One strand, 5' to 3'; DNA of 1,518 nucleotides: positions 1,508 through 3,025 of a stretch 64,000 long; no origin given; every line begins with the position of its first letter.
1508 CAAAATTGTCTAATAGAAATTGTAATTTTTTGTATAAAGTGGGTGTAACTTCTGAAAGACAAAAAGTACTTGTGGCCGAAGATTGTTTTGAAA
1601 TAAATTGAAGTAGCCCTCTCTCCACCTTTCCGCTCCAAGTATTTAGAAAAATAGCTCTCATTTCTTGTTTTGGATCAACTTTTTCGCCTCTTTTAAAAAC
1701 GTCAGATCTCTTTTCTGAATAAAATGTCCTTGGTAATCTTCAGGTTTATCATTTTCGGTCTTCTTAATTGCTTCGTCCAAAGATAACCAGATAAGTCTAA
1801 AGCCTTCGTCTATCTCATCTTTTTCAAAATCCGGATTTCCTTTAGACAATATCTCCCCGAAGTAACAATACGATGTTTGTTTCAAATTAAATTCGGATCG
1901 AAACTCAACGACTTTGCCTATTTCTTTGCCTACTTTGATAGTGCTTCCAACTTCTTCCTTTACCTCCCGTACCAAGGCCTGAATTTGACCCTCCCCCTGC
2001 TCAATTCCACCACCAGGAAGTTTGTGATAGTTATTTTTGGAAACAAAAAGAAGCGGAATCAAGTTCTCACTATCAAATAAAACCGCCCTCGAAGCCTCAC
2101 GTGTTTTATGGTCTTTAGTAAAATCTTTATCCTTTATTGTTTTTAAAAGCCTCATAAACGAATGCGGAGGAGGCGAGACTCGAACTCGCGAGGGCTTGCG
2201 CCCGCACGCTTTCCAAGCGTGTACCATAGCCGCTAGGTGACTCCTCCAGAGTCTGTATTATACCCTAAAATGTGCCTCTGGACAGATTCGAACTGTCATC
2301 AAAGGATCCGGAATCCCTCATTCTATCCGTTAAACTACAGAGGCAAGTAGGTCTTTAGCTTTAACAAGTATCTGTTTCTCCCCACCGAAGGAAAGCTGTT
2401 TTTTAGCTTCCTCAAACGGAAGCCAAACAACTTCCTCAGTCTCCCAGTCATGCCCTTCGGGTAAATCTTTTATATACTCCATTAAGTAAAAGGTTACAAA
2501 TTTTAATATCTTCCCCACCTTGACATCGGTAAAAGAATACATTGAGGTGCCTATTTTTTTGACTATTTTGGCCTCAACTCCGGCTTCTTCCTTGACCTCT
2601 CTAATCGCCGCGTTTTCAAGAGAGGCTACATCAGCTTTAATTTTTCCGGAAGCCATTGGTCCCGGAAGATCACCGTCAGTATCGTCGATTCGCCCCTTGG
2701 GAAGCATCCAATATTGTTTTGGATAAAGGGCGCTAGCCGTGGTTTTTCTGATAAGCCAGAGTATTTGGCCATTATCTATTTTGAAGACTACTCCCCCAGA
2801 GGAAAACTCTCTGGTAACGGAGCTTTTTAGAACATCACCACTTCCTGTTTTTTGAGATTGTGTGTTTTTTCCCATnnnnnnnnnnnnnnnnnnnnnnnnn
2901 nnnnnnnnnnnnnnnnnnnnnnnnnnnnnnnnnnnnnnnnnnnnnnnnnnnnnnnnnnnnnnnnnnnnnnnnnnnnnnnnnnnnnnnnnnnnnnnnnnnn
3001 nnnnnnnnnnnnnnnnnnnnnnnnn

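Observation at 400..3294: Cluster of four Nudix hydrolase paralogs plus an EEP nuclease/phosphatase interleaved with tRNA genes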

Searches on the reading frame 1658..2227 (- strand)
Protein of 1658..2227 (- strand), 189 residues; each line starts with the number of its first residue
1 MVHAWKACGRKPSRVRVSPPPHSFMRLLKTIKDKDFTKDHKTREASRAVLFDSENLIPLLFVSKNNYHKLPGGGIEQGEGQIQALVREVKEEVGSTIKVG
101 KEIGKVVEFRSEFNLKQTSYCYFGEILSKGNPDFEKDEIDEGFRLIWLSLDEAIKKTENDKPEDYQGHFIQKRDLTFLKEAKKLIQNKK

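Call 4: search_protein_families(library=pfam, proteins=[window:1658-2227:-], max_evalue=0.1)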
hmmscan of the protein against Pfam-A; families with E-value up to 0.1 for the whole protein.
window:1658-2227:- (189 aa): 2 families
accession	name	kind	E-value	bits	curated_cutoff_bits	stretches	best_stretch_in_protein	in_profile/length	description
PF00293.34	NUDIX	-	5.7e-14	52.7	21.1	1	44-159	4-125/134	NUDIX domain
PF13869.12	NUDIX_2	-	0.00012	22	27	1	34-117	34-123/188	Nucleotide hydrolase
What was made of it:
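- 1658..2155 (-): N2: Nudix protein, 165 aa, canonical box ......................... Its stop overlaps the EEP start (ATGA). Pfam NUDIX 52.7 bits (call 4).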

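Call 5: search_protein_families(library=ncbifam, proteins=[window:1658-2227:-], max_evalue=0.1)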
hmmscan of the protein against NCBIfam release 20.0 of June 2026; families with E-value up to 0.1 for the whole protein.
window:1658-2227:- (189 aa): 17 families
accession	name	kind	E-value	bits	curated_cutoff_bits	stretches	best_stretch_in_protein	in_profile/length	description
NF052459.1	OxoGTPPhMutT1Mycb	equivalog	2.5e-08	33.4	475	1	63-162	26-118/292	8-oxo-(d)GTP phosphatase MutT1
TIGR00586.1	mutt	equivalog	3.9e-07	30.1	97.9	1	67-105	33-71/129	8-oxo-dGTP diphosphatase MutT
NF001936.0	PRK00714.1-3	equivalog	7e-07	29.3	118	1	65-125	34-95/155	RNA pyrophosphohydrolase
NF006530.0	PRK08999.1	equivalog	2.7e-06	26.7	245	1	66-102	33-69/315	Nudix family hydrolase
NF008044.0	PRK10776.1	equivalog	4.7e-06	26.5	148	1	66-105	31-70/130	8-oxo-dGTP diphosphatase MutT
NF007834.0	PRK10546.1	equivalog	1.1e-05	25.3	156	1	69-103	33-67/135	pyrimidine (deoxy)nucleoside triphosphate diphosphatase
TIGR02705.1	nudix_YtkD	equivalog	5.5e-05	22.8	154.4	1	68-99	47-78/156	RNA deprotection pyrophosphohydrolase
NF001938.0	PRK00714.1-5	equivalog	0.00011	21.6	116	1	63-96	42-75/172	RNA pyrophosphohydrolase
NF001935.0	PRK00714.1-2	equivalog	0.00014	21.5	259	1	66-106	31-71/183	RNA pyrophosphohydrolase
NF012016.0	PRK15472.1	equivalog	0.00026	20.7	95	1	69-100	34-65/141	nucleoside triphosphatase NudI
NF001937.0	PRK00714.1-4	equivalog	0.00043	19.9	139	1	65-97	30-62/161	RNA pyrophosphohydrolase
NF001934.0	PRK00714.1-1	equivalog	0.0022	17.4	241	1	66-98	31-63/176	RNA pyrophosphohydrolase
NF006961.0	PRK09438.1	equivalog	0.0025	17.3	103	1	66-101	32-67/151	dihydroneopterin triphosphate diphosphatase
NF008736.0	PRK11762.1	equivalog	0.0039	16.7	169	1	66-97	73-105/186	ADP compounds hydrolase NudE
NF041652.1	Nud_hyd_Dein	equivalog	0.012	15.8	200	1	64-104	41-81/152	Nudix hydrolase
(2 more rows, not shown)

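Call 12: search_solved_structures(query=window:1658-2155:-, max_evalue=0.01)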
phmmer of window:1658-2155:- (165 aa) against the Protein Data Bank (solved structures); distinct sequences matched with E-value up to 0.01: 29.
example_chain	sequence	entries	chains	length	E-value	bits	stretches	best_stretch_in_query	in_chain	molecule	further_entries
2azw_A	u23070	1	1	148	2.3e-08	37.7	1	9-131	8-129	MutT/nudix family protein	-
9t4c_A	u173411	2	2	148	8.7e-07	32.6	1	8-139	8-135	Diphosphoinositol polyphosphate phosphohydrolase 1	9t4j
9t48_A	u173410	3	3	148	1.4e-06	32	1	8-139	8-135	Diphosphoinositol polyphosphate phosphohydrolase 1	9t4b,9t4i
9t4k_A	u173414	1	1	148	1.4e-06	31.9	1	8-139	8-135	Diphosphoinositol polyphosphate phosphohydrolase 1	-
6pck_A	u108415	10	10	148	1.6e-06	31.8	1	8-139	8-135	Diphosphoinositol polyphosphate phosphohydrolase 1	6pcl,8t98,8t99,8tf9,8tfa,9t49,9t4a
9t4m_A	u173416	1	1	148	2.1e-06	31.3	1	8-139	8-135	Diphosphoinositol polyphosphate phosphohydrolase 1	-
6wo7_A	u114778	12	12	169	2.3e-06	31.3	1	8-139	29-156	Diphosphoinositol polyphosphate phosphohydrolase 1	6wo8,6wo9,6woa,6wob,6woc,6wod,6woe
7nnj_A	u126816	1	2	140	2.3e-06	31.3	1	22-139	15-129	Diphosphoinositol polyphosphate phosphohydrolase 2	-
2duk_A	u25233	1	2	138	2.4e-06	31.2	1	22-139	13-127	MS0616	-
7tn4_A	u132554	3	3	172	2.5e-06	31.2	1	8-139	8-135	Diphosphoinositol polyphosphate phosphohydrolase 1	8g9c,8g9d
9t4d_A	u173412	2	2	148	2.7e-06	31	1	8-139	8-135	Diphosphoinositol polyphosphate phosphohydrolase 1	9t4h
5ltu_A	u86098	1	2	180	3.3e-06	30.8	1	21-140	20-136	Diphosphoinositol polyphosphate phosphohydrolase 2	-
2fvv_A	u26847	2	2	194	3.3e-06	30.7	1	9-139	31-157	Diphosphoinositol polyphosphate phosphohydrolase 1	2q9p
9t4f_A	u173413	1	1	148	4.2e-06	30.4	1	8-139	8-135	Diphosphoinositol polyphosphate phosphohydrolase 1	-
9t4l_A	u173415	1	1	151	4.2e-06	30.4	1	8-139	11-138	Diphosphoinositol polyphosphate phosphohydrolase 1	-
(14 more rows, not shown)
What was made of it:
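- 1658..2155 (-): Best PDB matches are 2AZW and DIPP1/NUDT3 (call 12).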

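Call 56: find_homologous_proteins(query=window:1658-2155:-)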
Query window:1658-2155:- (165 aa): 796 proteins with E <= 0.001 among 936 candidates; the best 120 are listed.
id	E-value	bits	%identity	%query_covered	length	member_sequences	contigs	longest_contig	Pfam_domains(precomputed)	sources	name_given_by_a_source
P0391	1.6e-102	358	100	100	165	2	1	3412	PF00293.35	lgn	-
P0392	1.4e-74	268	76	100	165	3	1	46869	PF00293.35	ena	-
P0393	3.4e-73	263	74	99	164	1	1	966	PF00293.35,PF13869.13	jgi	jgi:8-oxo-dGTP pyrophosphatase MutT (NUDIX family)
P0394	4.9e-73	263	75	99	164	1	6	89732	PF00293.35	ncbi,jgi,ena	-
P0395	3.0e-72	260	73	100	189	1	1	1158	PF00293.35,PF13869.13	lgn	-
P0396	2.0e-70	254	71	99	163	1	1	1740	PF00293.35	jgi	jgi:8-oxo-dGTP pyrophosphatase MutT (NUDIX family)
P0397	4.1e-70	253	71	99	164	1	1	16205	PF00293.35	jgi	jgi:8-oxo-dGTP diphosphatase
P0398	6.6e-70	252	73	99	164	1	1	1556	PF00293.35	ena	-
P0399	8.1e-69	249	71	97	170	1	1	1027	PF00293.35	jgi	jgi:8-oxo-dGTP pyrophosphatase MutT (NUDIX family)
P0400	3.4e-68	247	69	99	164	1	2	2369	PF00293.35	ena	-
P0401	2.9e-66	241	66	99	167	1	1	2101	PF00293.35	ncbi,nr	ncbi:MAG: NUDIX domain-containing protein [Candidatus Komeilibacteria bacterium]|nr:NUDIX domain-con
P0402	3.6e-66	240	67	98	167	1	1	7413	PF00293.35,PF13869.13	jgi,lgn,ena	-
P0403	6.1e-66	240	68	97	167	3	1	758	PF00293.35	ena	-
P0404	1.2e-65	239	70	100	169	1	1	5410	PF00293.35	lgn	-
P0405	1.9e-65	238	68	98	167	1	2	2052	PF00293.35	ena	-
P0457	4.5e-62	227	64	98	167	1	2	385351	PF00293.35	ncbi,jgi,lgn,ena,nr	ncbi:MAG TPA: NUDIX domain-containing protein [Candidatus Bathyarchaeia archaeon]|nr:NUDIX domain-co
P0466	8.8e-62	226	65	96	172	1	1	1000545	PF00293.35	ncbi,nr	ncbi:ADP-ribose pyrophosphatase [Candidatus Woesearchaeota archaeon B3_Woes]|nr:MAG: ADP-ribose pyro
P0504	6.0e-60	220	63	98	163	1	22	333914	PF00293.35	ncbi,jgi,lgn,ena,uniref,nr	ncbi:hypothetical protein A2X44_02190 [candidate division CPR3 bacterium GWF2_35_18]|uniref:Nudix hy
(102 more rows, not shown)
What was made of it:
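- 1658..2155 (-): Homologs at 60-76% identity occur across CPR bacteria and DPANN/Bathyarchaeia archaea (call 56).
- The N2 family is 60-65% identical in DPANN and Bathyarchaeia archaea, which suggests inter-domain transfer (call 56).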

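Call 57: find_encoding_contigs(protein=P0466, flank=4000, max_places=1)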
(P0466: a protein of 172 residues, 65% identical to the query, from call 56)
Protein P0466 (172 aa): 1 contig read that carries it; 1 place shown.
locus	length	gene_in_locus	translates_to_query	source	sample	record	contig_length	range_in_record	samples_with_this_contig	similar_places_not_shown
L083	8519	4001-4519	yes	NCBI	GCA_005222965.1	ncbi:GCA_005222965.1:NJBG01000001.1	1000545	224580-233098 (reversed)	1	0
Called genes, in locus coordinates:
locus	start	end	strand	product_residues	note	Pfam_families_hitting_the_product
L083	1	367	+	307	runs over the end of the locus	-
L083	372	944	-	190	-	PF01300:Sua5_yciO_yrdC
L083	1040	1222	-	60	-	-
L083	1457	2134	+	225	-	PF00145:DNA_methylase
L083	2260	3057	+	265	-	PF04326:SLFN_AlbA_2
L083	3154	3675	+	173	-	-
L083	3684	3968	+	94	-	PF07883:Cupin_2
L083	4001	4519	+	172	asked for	PF00293:NUDIX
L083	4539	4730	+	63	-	-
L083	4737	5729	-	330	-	PF04055:Radical_SAM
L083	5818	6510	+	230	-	PF01978:TrmB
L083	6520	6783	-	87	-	PF18905:DUF5661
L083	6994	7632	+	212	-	PF13238:AAA_18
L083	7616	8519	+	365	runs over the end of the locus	PF02746:MR_MLE_N, PF07476:MAAL_C, PF13378:MR_MLE_C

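Call 58: find_encoding_contigs(protein=P0457, flank=4000, max_places=1)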
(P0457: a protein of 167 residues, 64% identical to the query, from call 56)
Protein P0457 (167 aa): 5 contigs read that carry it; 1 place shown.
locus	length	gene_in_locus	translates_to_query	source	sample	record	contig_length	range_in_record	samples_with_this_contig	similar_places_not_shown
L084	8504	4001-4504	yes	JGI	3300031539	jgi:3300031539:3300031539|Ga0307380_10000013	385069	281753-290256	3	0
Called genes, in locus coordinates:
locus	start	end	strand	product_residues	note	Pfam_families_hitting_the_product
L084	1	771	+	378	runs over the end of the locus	PF09594:GT87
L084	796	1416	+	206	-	PF20108:DUF6498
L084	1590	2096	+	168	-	-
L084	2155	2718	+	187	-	PF01966:HD (weak)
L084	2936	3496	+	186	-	PF00561:Abhydrolase_1 (faint), PF06821:Ser_hydrolase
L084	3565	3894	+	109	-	PF01588:tRNA_bind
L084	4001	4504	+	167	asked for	PF00293:NUDIX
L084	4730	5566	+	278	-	PF13489:Methyltransf_23, PF02353:CMAS (weak), PF13649:Methyltransf_25, PF13847:Methyltransf_31, PF08241:Methyltransf_11, PF08242:Methyltransf_12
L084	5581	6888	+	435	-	PF00919:UPF0004, PF04055:Radical_SAM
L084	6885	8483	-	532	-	PF00753:Lactamase_B, PF12706:Lactamase_B_2, PF22505:RNase_J_b_CASP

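Call 59: find_encoding_contigs(protein=P0504, flank=4000, max_places=2)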
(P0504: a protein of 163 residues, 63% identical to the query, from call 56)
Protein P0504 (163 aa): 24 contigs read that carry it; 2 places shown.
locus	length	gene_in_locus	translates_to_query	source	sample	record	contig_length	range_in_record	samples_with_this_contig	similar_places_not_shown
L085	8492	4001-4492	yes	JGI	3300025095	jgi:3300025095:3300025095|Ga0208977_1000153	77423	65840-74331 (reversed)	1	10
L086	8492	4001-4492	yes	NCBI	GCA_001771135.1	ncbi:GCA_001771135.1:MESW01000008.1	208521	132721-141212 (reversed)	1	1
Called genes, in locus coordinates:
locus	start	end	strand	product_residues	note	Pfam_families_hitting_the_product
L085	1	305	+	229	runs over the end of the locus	-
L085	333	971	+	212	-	PF00583:Acetyltransf_1, PF13508:Acetyltransf_7, PF13673:Acetyltransf_10 (faint)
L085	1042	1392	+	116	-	PF07883:Cupin_2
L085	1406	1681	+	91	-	-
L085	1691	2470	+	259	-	PF07224:Chlorophyllase (faint), PF00561:Abhydrolase_1, PF12146:Hydrolase_4, PF12695:Abhydrolase_5 (faint), PF12697:Abhydrolase_6, PF08840:BAAT_C (weak)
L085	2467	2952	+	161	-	PF20603:Bact_hydrolase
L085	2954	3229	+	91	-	PF04994:TfoX_C (weak)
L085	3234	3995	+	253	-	PF02273:Acyl_transf_2 (weak), PF20434:BD-FAE (weak), PF00561:Abhydrolase_1 (weak), PF12146:Hydrolase_4, PF12697:Abhydrolase_6 (weak), PF00326:Peptidase_S9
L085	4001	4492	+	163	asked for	PF00293:NUDIX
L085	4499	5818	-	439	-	PF00709:Adenylsucc_synt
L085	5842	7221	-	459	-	PF00206:Lyase_1, PF08328:ASL_C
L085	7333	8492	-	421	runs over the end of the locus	PF01063:Aminotran_4 (faint)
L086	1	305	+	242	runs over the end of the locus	-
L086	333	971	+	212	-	PF00583:Acetyltransf_1, PF13508:Acetyltransf_7, PF13673:Acetyltransf_10 (faint)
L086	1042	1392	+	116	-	PF07883:Cupin_2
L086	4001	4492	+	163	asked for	PF00293:NUDIX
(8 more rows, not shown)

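Call 60: find_encoding_contigs(protein=P0394, flank=6000, max_places=1)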
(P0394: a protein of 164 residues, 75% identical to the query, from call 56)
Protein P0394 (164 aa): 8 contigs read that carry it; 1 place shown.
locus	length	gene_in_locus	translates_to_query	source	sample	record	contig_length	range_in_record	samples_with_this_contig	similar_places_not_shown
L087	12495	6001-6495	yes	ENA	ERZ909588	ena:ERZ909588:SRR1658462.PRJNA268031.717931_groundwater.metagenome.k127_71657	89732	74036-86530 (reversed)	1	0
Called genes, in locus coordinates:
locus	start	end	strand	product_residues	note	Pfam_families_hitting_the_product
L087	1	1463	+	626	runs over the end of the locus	-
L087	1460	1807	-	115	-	-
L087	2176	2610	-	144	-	PF01668:SmpB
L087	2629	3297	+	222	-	PF18912:DZR_2 (weak)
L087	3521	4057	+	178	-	-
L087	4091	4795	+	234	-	-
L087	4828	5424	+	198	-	PF00293:NUDIX (weak)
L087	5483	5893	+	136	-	PF00293:NUDIX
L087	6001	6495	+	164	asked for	PF00293:NUDIX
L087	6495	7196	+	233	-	PF03372:Exo_endo_phos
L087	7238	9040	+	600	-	PF01807:Zn_ribbon_DnaG, PF08275:DNAG_N, PF01751:Toprim, PF13155:Toprim_2, PF13662:Toprim_4, PF10410:DnaB_bind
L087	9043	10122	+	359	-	PF03979:Sigma70_r1_1, PF00140:Sigma70_r1_2, PF04542:Sigma70_r2, PF04539:Sigma70_r3, PF04545:Sigma70_r4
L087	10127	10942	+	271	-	PF00293:NUDIX, PF14815:NUDIX_4 (weak), PF00583:Acetyltransf_1, PF13673:Acetyltransf_10, PF13508:Acetyltransf_7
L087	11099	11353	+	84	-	-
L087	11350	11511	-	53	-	-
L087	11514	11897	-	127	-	PF00856:SET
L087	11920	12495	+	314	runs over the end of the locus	PF09992:NAGPA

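Call 64: search_protein_families(library=padloc, proteins=[window:1658-2155:-], max_evalue=0.01)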
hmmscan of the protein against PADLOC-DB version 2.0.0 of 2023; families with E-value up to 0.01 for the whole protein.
window:1658-2155:- (165 aa): 1 family
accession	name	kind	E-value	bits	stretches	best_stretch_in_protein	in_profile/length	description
PDLC04899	PDC-S07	-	5.2e-10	37.1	1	42-96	33-87/135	-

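Call 65: search_protein_families(library=phrogs, proteins=[window:1658-2155:-], max_evalue=0.001)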
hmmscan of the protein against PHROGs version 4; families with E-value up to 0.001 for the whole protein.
window:1658-2155:- (165 aa): 4 families
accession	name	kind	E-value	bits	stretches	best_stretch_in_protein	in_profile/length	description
phrog_1198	-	other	2.2e-14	54.8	1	5-135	23-157/253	MutT/NUDIX hydrolase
phrog_19657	-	other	8.8e-08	33.3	1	41-95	58-111/176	nudix hydrolase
phrog_10313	-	other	1e-07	32.9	1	16-134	8-126/159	nudix hydrolase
phrog_1185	-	other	7.3e-06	26.6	1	15-85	143-222/301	nudix hydrolase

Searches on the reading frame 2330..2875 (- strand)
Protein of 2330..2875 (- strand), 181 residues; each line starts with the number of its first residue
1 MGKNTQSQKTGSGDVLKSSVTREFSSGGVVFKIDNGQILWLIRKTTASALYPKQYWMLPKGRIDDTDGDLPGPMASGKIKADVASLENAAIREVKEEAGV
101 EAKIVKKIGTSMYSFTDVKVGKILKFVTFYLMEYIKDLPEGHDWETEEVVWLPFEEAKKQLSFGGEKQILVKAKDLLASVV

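Call 4: search_protein_families(library=pfam, proteins=[window:2330-2875:-], max_evalue=0.1)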
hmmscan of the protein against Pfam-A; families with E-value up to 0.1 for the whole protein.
window:2330-2875:- (181 aa): 2 families
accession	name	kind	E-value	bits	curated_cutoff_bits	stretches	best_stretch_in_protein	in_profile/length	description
PF00293.34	NUDIX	-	4.7e-15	56.2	21.1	1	34-161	13-123/134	NUDIX domain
PF17526.7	DUF5448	-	0.075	13.7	25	0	83-144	11-76/118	Family of unknown function (DUF5448)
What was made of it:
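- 2330..2875 (-): N3: Nudix protein, 181 aa, asymmetric Ap4A-hydrolase type. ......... is intact. It carries a 15-aa insertion ('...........') in the box. Pfam NUDIX 56.2 bits (call 4).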

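Call 5: search_protein_families(library=ncbifam, proteins=[window:2330-2875:-], max_evalue=0.1)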
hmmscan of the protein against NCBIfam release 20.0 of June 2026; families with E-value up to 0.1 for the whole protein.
window:2330-2875:- (181 aa): 12 families
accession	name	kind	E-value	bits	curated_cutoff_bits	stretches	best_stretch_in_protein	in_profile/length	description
NF052459.1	OxoGTPPhMutT1Mycb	equivalog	8.1e-08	31.7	475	1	76-172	35-124/292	8-oxo-(d)GTP phosphatase MutT1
NF041652.1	Nud_hyd_Dein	equivalog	6.5e-06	26.4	200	1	23-127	12-97/152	Nudix hydrolase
NF008044.0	PRK10776.1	equivalog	7.6e-06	25.8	148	1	76-158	37-111/130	8-oxo-dGTP diphosphatase MutT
TIGR00052.1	TIGR00052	subfamily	0.00066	19.3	79.55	1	74-155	84-163/188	nudix-type nucleoside diphosphatase, YffH/AdpP family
TIGR00586.1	mutt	equivalog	0.0037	17.3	97.9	1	77-152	39-106/129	8-oxo-dGTP diphosphatase MutT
NF007834.0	PRK10546.1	equivalog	0.0052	16.6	156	1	74-157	34-109/135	pyrimidine (deoxy)nucleoside triphosphate diphosphatase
NF001938.0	PRK00714.1-5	equivalog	0.01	15.2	116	0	77-107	52-82/172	RNA pyrophosphohydrolase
NF006530.0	PRK08999.1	equivalog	0.014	14.5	245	1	77-158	40-113/315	Nudix family hydrolase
TIGR02705.1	nudix_YtkD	equivalog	0.032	13.8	154.4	1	85-128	59-99/156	RNA deprotection pyrophosphohydrolase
NF007980.0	PRK10707.1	equivalog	0.047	13.3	134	1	76-127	66-119/192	CoA pyrophosphatase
NF008736.0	PRK11762.1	equivalog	0.059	12.9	169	0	77-110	81-113/186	ADP compounds hydrolase NudE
NF001299.0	PRK00241.1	equivalog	0.08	12.4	158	0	85-115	173-203/263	NAD(+) diphosphatase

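Call 13: search_solved_structures(query=window:2330-2875:-, max_evalue=0.01)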
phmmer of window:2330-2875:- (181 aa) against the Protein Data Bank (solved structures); distinct sequences matched with E-value up to 0.01: 4.
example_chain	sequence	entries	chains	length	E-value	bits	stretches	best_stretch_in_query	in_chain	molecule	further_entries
3i7u_A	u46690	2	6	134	3.9e-14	56.2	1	22-176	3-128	AP4A hydrolase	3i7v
4ilq_A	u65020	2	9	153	0.00012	25.3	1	86-176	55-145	CT771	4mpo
9cxx_A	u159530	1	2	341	0.0023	21.1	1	17-172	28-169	8-oxo-(d)GTP phosphatase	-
6n1c_A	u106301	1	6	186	0.0088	19.2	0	31-160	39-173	Inorganic pyrophosphatase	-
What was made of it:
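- On Asymmetric Ap4A hydrolase (NUDT2 / Aquifex type): N3 against 3I7U gives E=4e-14 (call 13).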

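Call 64: search_protein_families(library=padloc, proteins=[window:2330-2875:-], max_evalue=0.01)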
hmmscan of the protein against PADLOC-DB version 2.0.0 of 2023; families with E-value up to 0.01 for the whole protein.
window:2330-2875:- (181 aa): 1 family
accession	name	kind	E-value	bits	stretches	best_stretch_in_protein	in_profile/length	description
PDLC04899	PDC-S07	-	7.7e-06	23.6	1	77-158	40-113/135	-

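Call 65: search_protein_families(library=phrogs, proteins=[window:2330-2875:-], max_evalue=0.001)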
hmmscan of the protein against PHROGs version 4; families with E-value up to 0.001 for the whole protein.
window:2330-2875:- (181 aa): 3 families
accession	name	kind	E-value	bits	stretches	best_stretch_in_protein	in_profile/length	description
phrog_1198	-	other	3.8e-13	50.7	1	17-171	31-164/253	MutT/NUDIX hydrolase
phrog_10313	-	other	1.3e-09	39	1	77-161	45-125/159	nudix hydrolase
phrog_1185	-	other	4.1e-07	30.7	1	17-105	142-213/301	nudix hydrolase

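Call 69: search_solved_structures(query=window:2330-2875:-, max_evalue=0.001, show_alignments=1)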
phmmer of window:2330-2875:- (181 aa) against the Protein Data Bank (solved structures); distinct sequences matched with E-value up to 0.001: 2.
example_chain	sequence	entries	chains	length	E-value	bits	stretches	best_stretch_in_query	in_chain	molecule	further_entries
3i7u_A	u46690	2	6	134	3.9e-14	56.2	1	22-176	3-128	AP4A hydrolase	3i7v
4ilq_A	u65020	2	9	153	0.00012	25.3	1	86-176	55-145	CT771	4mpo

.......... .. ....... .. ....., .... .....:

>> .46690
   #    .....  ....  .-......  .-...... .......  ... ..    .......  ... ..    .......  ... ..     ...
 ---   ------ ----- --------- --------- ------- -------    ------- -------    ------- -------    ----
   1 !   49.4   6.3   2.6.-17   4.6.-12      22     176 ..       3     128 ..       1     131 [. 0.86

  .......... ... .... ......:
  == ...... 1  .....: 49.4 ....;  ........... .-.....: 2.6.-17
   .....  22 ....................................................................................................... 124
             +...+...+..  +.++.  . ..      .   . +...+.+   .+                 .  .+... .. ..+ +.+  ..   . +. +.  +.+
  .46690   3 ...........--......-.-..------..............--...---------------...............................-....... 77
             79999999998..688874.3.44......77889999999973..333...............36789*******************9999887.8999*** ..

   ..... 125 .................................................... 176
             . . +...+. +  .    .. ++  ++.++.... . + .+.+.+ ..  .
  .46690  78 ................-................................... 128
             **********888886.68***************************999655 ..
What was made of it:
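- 2330..2875 (-): Aquifex Ap4A hydrolase 3I7U matches at E=4e-14 over the full length, with the specificity Tyr aligned (calls 13, 69).
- On Asymmetric Ap4A hydrolase (NUDT2 / Aquifex type): Its 'MYSF' Tyr aligns with Aquifex 'HYWY' (call 69).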
